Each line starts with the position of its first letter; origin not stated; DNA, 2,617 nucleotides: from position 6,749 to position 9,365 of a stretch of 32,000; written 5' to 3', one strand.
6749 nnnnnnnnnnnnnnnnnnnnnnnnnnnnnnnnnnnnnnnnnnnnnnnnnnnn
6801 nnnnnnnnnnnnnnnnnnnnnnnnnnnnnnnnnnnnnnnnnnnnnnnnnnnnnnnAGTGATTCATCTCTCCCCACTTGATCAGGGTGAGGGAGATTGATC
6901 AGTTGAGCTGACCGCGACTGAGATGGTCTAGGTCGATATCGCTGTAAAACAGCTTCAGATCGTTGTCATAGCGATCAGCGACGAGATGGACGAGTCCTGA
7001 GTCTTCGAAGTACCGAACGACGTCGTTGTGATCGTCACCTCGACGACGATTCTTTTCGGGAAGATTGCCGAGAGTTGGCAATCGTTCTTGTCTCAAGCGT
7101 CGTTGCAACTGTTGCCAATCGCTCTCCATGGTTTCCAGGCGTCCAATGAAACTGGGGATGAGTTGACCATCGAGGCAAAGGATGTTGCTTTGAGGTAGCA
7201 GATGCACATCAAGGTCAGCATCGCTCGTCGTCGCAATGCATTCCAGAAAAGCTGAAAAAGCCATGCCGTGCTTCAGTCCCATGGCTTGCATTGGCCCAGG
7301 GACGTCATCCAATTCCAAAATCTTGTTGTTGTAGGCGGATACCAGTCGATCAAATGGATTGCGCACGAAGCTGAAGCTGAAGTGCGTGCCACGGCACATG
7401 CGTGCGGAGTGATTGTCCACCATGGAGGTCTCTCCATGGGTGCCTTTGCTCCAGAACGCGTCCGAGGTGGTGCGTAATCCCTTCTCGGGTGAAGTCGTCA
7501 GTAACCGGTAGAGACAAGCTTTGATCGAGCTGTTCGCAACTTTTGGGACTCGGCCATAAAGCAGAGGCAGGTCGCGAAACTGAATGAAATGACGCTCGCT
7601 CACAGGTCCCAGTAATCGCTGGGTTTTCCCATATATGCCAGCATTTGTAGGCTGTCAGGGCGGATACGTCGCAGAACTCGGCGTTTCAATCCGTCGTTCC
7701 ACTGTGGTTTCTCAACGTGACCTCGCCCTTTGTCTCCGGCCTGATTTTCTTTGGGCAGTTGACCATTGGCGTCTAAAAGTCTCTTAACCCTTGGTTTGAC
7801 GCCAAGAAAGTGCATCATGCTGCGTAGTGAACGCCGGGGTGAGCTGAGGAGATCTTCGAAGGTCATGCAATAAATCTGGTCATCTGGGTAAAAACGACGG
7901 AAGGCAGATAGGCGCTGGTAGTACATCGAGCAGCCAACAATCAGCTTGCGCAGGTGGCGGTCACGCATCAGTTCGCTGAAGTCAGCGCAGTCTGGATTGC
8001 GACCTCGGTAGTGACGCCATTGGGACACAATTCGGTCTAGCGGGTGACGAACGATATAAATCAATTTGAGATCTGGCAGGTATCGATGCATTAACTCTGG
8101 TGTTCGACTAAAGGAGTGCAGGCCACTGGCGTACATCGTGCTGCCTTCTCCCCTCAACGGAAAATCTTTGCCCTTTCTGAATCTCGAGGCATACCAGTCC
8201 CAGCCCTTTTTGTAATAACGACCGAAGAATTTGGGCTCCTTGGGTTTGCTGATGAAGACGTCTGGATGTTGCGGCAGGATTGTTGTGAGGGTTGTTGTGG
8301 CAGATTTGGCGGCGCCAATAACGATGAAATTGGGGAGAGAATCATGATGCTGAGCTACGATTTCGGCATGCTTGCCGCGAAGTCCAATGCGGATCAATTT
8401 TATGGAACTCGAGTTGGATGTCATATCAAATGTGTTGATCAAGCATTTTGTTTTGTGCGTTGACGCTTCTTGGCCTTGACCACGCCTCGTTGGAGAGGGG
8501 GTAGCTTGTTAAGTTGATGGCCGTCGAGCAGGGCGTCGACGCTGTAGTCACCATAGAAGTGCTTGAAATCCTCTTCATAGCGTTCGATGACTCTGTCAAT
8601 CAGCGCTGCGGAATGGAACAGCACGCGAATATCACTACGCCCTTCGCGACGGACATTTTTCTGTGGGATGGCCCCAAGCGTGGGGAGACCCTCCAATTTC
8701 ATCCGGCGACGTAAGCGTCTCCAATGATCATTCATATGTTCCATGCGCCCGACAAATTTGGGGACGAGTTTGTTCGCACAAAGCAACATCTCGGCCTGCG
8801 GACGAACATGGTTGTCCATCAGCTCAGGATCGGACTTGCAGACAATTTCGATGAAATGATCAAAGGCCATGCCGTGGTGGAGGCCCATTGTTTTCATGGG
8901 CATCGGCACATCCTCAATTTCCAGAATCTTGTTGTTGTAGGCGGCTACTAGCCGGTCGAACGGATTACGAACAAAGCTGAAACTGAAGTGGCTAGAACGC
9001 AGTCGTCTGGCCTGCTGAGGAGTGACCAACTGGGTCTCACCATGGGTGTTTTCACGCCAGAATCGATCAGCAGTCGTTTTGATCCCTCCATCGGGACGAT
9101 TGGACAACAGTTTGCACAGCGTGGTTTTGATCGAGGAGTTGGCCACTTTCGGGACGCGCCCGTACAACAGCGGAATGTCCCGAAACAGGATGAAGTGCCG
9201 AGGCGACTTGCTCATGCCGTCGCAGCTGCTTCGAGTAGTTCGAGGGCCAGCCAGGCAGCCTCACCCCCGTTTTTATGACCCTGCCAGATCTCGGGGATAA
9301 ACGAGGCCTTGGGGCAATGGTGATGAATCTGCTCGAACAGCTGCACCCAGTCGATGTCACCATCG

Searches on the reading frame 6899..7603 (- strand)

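Call 6: search_protein_families(library=pfam, proteins=[window:6899-7603:-], max_evalue=0.01)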
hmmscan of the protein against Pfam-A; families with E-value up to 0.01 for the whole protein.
window:6899-7603:- (234 aa): 1 family
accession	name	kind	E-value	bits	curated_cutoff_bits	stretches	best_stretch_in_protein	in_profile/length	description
PF03567.20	Sulfotransfer_2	-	3.5e-38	132.6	22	1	4-220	1-251/252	Sulfotransferase family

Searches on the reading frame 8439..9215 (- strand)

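Call 6: search_protein_families(library=pfam, proteins=[window:8439-9215:-], max_evalue=0.01)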
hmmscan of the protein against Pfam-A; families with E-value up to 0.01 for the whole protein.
window:8439-9215:- (258 aa): 1 family
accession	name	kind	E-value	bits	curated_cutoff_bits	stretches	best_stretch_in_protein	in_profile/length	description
PF03567.20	Sulfotransfer_2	-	7.1e-36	125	22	1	6-220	1-249/252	Sulfotransferase family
